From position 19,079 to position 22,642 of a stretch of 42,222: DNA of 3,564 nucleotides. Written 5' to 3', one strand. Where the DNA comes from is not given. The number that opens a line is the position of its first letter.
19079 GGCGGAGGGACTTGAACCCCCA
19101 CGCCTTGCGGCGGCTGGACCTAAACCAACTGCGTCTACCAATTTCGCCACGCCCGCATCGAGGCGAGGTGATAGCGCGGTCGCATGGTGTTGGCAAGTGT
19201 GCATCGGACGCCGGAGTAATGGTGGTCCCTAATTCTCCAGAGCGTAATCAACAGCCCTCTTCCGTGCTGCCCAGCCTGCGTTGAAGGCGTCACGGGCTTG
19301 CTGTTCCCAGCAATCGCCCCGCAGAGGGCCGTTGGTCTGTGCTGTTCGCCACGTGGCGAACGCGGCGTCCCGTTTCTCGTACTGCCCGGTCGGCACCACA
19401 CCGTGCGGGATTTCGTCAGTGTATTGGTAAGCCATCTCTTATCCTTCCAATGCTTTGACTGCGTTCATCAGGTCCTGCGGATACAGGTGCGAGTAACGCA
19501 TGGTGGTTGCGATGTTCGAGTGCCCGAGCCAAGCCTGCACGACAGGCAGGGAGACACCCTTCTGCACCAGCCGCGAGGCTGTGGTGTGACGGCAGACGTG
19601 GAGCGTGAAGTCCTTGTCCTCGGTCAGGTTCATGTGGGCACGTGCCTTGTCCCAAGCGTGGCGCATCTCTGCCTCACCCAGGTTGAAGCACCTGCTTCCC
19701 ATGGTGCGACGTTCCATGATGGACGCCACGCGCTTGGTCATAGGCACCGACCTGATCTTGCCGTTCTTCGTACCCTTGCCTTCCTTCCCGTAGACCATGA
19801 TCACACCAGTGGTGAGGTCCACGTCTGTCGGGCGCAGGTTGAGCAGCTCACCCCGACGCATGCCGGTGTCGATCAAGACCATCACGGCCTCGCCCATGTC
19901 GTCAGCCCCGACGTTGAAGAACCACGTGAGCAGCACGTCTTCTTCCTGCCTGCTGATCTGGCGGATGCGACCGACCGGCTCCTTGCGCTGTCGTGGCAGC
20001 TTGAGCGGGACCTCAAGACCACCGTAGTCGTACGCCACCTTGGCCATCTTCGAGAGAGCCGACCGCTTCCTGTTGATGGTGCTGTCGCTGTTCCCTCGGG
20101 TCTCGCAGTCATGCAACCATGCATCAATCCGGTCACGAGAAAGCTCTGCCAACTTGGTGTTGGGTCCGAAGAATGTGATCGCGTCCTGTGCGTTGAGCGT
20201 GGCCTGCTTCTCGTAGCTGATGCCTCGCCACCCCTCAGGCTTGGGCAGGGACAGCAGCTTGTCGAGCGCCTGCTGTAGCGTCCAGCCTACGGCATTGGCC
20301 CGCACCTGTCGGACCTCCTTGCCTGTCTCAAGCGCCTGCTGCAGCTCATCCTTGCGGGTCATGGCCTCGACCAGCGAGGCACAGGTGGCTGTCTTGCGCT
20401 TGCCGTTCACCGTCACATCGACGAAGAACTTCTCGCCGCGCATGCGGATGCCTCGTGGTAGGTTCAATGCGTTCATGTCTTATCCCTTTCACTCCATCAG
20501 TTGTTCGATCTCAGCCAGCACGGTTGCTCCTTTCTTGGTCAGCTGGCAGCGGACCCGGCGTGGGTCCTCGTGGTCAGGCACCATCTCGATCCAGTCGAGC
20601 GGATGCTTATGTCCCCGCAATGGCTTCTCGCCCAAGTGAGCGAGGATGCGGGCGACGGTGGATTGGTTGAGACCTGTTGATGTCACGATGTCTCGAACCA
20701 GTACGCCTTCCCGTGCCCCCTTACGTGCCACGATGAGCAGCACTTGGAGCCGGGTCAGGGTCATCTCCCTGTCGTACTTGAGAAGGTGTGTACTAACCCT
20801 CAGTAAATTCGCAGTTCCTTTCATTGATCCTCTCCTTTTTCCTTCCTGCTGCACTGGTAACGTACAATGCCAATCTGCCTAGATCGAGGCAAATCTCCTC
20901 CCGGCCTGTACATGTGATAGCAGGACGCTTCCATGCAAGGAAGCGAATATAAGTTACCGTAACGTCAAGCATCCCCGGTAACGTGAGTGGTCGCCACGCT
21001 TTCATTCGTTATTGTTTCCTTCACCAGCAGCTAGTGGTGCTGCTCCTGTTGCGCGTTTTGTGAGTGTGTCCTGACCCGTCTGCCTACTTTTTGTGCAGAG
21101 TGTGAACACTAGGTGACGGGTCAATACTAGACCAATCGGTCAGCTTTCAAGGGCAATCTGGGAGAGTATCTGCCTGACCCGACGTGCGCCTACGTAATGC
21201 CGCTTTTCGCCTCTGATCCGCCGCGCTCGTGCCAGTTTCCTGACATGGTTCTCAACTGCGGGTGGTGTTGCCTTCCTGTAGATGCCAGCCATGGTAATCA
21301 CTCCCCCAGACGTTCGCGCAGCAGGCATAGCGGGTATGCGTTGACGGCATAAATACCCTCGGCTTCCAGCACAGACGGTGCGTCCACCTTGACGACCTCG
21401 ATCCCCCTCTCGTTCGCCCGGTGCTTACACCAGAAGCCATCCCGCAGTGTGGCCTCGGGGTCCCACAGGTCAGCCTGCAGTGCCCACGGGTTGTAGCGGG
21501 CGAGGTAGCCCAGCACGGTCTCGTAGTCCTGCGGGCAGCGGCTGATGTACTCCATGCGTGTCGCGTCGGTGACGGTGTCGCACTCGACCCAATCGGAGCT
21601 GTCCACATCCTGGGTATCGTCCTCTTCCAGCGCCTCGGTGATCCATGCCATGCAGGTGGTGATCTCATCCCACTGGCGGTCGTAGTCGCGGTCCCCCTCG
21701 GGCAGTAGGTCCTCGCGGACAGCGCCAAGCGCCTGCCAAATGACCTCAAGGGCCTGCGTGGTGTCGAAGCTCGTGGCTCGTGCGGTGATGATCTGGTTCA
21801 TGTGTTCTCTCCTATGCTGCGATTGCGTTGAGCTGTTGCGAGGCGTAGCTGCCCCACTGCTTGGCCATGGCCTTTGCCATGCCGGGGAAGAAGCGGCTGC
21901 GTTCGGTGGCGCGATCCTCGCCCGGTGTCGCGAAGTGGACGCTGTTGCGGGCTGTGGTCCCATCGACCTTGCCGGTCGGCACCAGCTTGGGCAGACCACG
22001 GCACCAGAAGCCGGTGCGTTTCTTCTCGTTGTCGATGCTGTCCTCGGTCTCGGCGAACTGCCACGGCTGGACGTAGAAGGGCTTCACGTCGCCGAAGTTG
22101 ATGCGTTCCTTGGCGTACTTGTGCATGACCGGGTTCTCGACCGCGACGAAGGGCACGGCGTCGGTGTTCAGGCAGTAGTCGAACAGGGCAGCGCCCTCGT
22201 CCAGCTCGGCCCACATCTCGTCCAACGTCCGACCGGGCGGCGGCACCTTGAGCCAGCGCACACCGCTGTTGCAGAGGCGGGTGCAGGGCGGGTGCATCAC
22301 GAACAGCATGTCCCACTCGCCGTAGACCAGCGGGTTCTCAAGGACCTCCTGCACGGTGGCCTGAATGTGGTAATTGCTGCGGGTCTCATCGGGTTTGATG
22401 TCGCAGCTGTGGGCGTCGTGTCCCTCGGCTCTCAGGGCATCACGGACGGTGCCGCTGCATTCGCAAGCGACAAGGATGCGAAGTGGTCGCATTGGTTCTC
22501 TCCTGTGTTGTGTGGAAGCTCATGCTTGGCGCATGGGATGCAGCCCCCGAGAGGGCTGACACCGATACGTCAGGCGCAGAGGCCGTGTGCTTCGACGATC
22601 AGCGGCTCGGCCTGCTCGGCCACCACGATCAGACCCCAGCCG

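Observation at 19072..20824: Lysogeny module (MarR-type regulator, tyrosine integrase, full-length tRNA-Leu) placed so that integration would cut the RNAP gene off from the early operon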

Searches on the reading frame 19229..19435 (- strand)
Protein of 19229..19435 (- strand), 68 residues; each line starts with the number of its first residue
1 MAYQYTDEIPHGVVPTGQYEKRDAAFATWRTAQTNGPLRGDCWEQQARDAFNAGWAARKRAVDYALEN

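Call 6: search_protein_families(library=pfam, proteins=[window:19229-19435:-], max_evalue=0.01)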
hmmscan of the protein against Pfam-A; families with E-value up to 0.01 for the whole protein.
window:19229-19435:- (68 aa): 0 families

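Call 62: search_protein_families(library=phrogs, proteins=[window:19229-19435:-], max_evalue=0.001)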
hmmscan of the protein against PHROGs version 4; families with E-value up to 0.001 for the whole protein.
window:19229-19435:- (68 aa): 0 families

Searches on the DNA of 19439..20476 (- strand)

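Call 73: search_rna_families(sources=[L172, L001, L002, L003, L006, L010, L011, L014, L094], threshold=gathering)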
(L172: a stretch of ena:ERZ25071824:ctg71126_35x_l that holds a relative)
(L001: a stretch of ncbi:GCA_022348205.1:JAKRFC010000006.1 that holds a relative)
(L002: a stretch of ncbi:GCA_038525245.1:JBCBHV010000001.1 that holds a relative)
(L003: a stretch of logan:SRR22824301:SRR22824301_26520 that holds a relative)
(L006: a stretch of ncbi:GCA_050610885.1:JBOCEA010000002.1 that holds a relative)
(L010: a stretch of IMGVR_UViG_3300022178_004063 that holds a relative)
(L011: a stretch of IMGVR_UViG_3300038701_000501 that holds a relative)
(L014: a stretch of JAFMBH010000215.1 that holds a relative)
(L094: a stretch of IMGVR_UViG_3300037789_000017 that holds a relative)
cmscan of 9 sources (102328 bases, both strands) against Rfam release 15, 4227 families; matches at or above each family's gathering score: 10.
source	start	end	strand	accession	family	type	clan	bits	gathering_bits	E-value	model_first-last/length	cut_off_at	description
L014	4585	4667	+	RF00005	tRNA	Gene; tRNA;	CL00001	59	29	5.2e-10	1-71/71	no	tRNA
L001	11898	11978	+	RF00005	tRNA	Gene; tRNA;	CL00001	56.9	29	2e-09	1-71/71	no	tRNA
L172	3483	3548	+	RF02276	Hammerhead_II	Gene; ribozyme;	CL00010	55.7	37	1.4e-08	1-66/66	no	Hammerhead ribozyme (type II)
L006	11303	11384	+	RF00005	tRNA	Gene; tRNA;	CL00001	55.2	29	6e-09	1-71/71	no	tRNA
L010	2309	2391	+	RF00005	tRNA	Gene; tRNA;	CL00001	55.2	29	5.8e-09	1-71/71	no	tRNA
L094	5303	5388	+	RF00005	tRNA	Gene; tRNA;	CL00001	51.7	29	5.6e-08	1-71/71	no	tRNA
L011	4913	4998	+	RF00005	tRNA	Gene; tRNA;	CL00001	51.5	29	6.2e-08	1-71/71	no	tRNA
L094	1076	1144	+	RF02276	Hammerhead_II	Gene; ribozyme;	CL00010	46.9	37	2.8e-06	1-66/66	no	Hammerhead ribozyme (type II)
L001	7605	7682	+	RF02276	Hammerhead_II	Gene; ribozyme;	CL00010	40.6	37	0.00013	1-66/66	no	Hammerhead ribozyme (type II)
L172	4209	4271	+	RF02276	Hammerhead_II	Gene; ribozyme;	CL00010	40.4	37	0.00014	1-66/66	no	Hammerhead ribozyme (type II)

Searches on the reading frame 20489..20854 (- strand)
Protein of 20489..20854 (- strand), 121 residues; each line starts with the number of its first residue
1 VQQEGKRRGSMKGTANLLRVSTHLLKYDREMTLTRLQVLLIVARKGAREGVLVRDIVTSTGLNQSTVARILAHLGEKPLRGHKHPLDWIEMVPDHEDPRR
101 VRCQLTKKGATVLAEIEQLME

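Call 6: search_protein_families(library=pfam, proteins=[window:20489-20854:-], max_evalue=0.01)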
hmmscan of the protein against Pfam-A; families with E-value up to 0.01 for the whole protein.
window:20489-20854:- (121 aa): 4 families
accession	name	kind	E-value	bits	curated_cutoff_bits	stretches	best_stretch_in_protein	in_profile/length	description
PF13463.12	HTH_27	-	1.7e-05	25.4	22.2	1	33-109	1-68/68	Winged helix DNA-binding domain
PF12802.13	MarR_2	-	9.6e-05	22.9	27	1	31-74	3-44/61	MarR family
PF25213.1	HVO_A0261_N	-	0.00038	20.7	35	1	53-120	27-78/86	HVO_A0261 N-terminal domain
PF09339.16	HTH_IclR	-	0.001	19.2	22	1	47-74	15-42/52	IclR helix-turn-helix domain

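Call 9: search_dna_similar(query=window:20489-20854:-, collection=phages, mode=protein, max_rows=40, max_evalue=0.01)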
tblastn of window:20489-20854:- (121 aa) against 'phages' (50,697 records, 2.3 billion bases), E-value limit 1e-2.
Records with a match: 12; places in all: 12; records where one place covers at least 80% of the query: 8.
Best place of each record, by identity: <60% 12.
By first word of the organism name: Pelagibacter 7; Rhizobium 4; uncultured 1.
By host as written in the record: Candidatus Pelagibacter sp. HTCC7211 3; Rhizobium etli Brasil5 2; Candidatus Pelagibacter sp H2P3alpha 2; Candidatus Pelagibacter ubique HTCC1062 2; Rhizobium gallicum sv. phaseoli R72 1; Rhizobium leguminosarum TRX32 1; - 1.
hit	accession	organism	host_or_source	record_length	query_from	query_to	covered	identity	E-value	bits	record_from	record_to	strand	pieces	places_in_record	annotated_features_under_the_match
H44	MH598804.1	Pelagibacter phage HTVC105P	Candidatus Pelagibacter sp. HTCC7211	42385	2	114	93%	31.9%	8e-6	49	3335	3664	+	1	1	MarR family transcriptional regulator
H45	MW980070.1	Rhizobium phage RHEph21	Rhizobium gallicum sv. phaseoli R72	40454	31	120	74%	38.9%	3e-9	59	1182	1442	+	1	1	putative transcriptional regulator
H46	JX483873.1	Rhizobium phage RHEph01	Rhizobium etli Brasil5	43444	31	120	74%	38.9%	4e-8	56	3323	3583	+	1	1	putative transcriptional regulator protein, MarR family protein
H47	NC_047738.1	Rhizobium phage RHEph01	Rhizobium etli Brasil5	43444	31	120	74%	38.9%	4e-8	56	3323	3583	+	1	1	transcriptional regulator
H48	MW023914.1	Rhizobium phage vB_RleA_TRX32-1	Rhizobium leguminosarum TRX32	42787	31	120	74%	37.8%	1e-7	54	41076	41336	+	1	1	hypothetical protein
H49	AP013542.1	uncultured phage_MedDCM-OCT-S35-C6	metagenomic fosmid library constructed ...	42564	3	112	91%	29.2%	5e-6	49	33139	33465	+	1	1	MarR family transcriptional regulator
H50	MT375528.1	Pelagibacter phage Jormungand EXVC012P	Candidatus Pelagibacter sp H2P3alpha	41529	6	112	88%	30.0%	1e-5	48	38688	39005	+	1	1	MarR family transcriptional regulator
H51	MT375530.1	Pelagibacter phage Ran EXVC014P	Candidatus Pelagibacter sp H2P3alpha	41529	6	112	88%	30.0%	1e-5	48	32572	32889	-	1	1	MarR family transcriptional regulator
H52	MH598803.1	Pelagibacter phage HTVC121P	Candidatus Pelagibacter sp. HTCC7211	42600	11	114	86%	30.8%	7e-5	46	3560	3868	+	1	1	MarR family transcriptional regulator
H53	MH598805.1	Pelagibacter phage HTVC109P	Candidatus Pelagibacter sp. HTCC7211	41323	11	121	92%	28.1%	4e-3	41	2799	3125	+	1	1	MarR family transcriptional regulator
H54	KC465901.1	Pelagibacter phage HTVC019P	Candidatus Pelagibacter ubique HTCC1062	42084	11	112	84%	30.5%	4e-5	47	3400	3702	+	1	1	MarR family transcriptional regulator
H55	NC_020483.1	Pelagibacter phage HTVC019P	Candidatus Pelagibacter ubique HTCC1062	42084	11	112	84%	30.5%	4e-5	47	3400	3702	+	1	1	transcriptional regulator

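Call 61: find_homologous_proteins(query=window:20489-20824:-, max_evalue=0.00001)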
Query window:20489-20824:- (111 aa): 13 proteins with E <= 0.00001 among 41 candidates.
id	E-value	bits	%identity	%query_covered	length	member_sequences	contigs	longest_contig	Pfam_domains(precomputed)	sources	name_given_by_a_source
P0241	3.9e-58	211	86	100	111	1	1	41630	-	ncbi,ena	-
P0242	4.4e-55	202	85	99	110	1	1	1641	-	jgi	jgi:DNA-binding MarR family transcriptional regulator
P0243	1.3e-51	191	100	82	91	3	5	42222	-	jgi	jgi:DNA-binding MarR family transcriptional regulator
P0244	7.1e-44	166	74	98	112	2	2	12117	PF12802.14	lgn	-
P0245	1.8e-38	148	69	95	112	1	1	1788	PF12802.14,PF25213.2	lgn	-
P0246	2.6e-36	141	66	93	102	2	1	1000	-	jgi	jgi:DNA-binding MarR family transcriptional regulator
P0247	2.1e-35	138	66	94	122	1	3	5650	PF12802.14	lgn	-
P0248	2.5e-34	135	62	95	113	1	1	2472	-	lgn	-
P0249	4.5e-34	134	64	93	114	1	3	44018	-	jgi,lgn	jgi:DNA-binding MarR family transcriptional regulator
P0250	1.7e-33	132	59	98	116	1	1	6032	-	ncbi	-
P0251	3.2e-29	119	61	95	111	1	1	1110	PF09339.17,PF12802.14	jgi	-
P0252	1.4e-26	110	56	100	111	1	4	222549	PF01022.27,PF09339.17,PF12802.14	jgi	jgi:DNA-binding MarR family transcriptional regulator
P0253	2.8e-23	100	52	93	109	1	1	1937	-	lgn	-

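Call 62: search_protein_families(library=phrogs, proteins=[window:20489-20824:-], max_evalue=0.001)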
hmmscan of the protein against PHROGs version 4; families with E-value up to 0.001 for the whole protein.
window:20489-20824:- (111 aa): 1 family
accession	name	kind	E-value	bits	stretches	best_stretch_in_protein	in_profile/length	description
phrog_9665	-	transcription regulation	4.6e-17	63.1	1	4-110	13-115/118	transcriptional regulator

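Call 71: predict_structure(alignment_id=A4)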
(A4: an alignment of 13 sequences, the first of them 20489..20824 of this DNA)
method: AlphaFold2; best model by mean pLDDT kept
length: 111 residues; sequences in the alignment: 13
mean_pLDDT: 92.3   pTM: 0.83
mean pLDDT of the five models: 92.3, 92.1, 91.9, 90.4, 89.5
residues with pLDDT >= 90: 94; 70-90: 16; 50-70: 1; < 50: 0
segments of 3 or more residues with pLDDT < 50: none
pLDDT, mean of each block of 10 residues (from residue 1): 87 92 94 86 95 96 93 92 92 95 93 87
secondary structure, 60 per line:
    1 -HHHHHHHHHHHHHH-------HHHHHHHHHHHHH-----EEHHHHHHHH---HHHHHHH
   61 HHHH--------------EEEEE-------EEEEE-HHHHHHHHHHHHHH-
elements in order: H2-15 H23-35 H43-50 H54-64 E79-83 E91-95 H97-110

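Call 75: fold_search(model_id=the predicted structure, library=pdb)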
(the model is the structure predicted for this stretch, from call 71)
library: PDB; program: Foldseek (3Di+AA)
matches with E <= 10: 1245; with E <= 0.001: 40
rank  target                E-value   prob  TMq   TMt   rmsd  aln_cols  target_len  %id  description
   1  4zzl_B                6.6e-05  1.00  0.65  0.55   4.3       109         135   16  MexR R21W derepressor mutant causing multidrug resistance in P. aeruginosa by mexAB-oprM efflux pump expression (released 2016-07-27)
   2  3bpx_B                8.4e-05  1.00  0.63  0.52   4.2       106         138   21  Crystal Structure of MarR (released 2008-05-20)
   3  5h3r_B                1.2e-04  1.00  0.65  0.53   3.9       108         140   19  Crystal Structure of mutant MarR C80S from E.coli complexed with operator DNA (released 2017-08-02)
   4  4fht_A                1.9e-04  1.00  0.57  0.46   5.4       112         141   25  Crystal Structure of the PcaV transcriptional regulator from Streptomyces coelicolor in complex with its natural ligan (released 2013-04-24)
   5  7kua                  2.2e-04  1.00  0.60  0.46   5.9       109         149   18  Crystal structure of the MarR family transcriptional regulator from Pseudomonas putida bound to Indole 3 acetic acid (released 2021-12-01)
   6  7kfq                  2.3e-04  1.00  0.58  0.47   5.2       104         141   20  Crystal structure of the MarR family transcriptional regulator from Variovorax paradoxus bound to 1H-Indole-3-Carboxylic (released 2021-11-10)
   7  7kfs                  2.6e-04  1.00  0.58  0.47   5.2       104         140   20  Crystal structure of the MarR family transcriptional regulator from Variovorax paradoxus bound to Benzoic Acid (released 2021-11-10)
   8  4g9y                  2.6e-04  1.00  0.57  0.47   5.9       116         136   25  Crystal Structure of the PcaV transcriptional regulator from Streptomyces coelicolor (released 2013-06-05)
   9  5ffx_D                3.0e-04  1.00  0.67  0.55   3.3       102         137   20  S. aureus MepR G34K Mutant (released 2016-12-21)
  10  2nyx_B                3.1e-04  1.00  0.67  0.52   3.3       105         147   20  Crystal structure of RV1404 from Mycobacterium tuberculosis (released 2006-12-05)
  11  7kjl                  3.3e-04  1.00  0.58  0.48   5.2       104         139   20  Crystal structure of the MarR family transcriptional regulator from Variovorax paradoxus bound to Salicylic acid (released 2021-12-01)
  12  3bpv                  3.3e-04  1.00  0.60  0.50   5.1       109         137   23  Crystal Structure of MarR (released 2008-05-20)
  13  6pco_C                4.0e-04  1.00  0.55  0.47   6.6       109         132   21  Mechanism for regulation of DNA binding of Bordetella bronchiseptica BpsR by 6-hydroxynicotinic acid (released 2019-11-06)
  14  3vod_A                4.3e-04  1.00  0.66  0.55   4.0       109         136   20  Crystal Structure of mutant MarR C80S from E.coli (released 2013-03-06)
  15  1lnw_A                4.3e-04  1.00  0.63  0.51   4.4       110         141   17  CRYSTAL STRUCTURE OF THE MEXR REPRESSOR OF THE MEXAB-OPRM MULTIDRUG EFFLUX OPERON OF PSEUDOMONAS AERUGINOSA (released 2002-09-11)
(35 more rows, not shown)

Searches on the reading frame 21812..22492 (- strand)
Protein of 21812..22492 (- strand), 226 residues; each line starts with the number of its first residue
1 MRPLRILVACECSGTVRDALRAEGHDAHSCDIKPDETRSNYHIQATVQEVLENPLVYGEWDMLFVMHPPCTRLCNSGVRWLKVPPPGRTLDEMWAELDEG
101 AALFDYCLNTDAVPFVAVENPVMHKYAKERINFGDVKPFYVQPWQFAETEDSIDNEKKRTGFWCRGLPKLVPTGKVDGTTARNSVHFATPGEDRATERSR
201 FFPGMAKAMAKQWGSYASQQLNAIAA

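Call 6: search_protein_families(library=pfam, proteins=[window:21812-22492:-], max_evalue=0.01)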
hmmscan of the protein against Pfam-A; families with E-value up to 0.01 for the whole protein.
window:21812-22492:- (226 aa): 0 families

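Call 62: search_protein_families(library=phrogs, proteins=[window:21812-22492:-], max_evalue=0.001)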
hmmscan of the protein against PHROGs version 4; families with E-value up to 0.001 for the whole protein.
window:21812-22492:- (226 aa): 2 families
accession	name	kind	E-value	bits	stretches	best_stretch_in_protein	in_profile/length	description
phrog_757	-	other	2.7e-50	171.8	1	2-222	13-227/247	DNA methyltransferase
phrog_27471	-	unknown function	4.6e-17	63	1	116-214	8-93/93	-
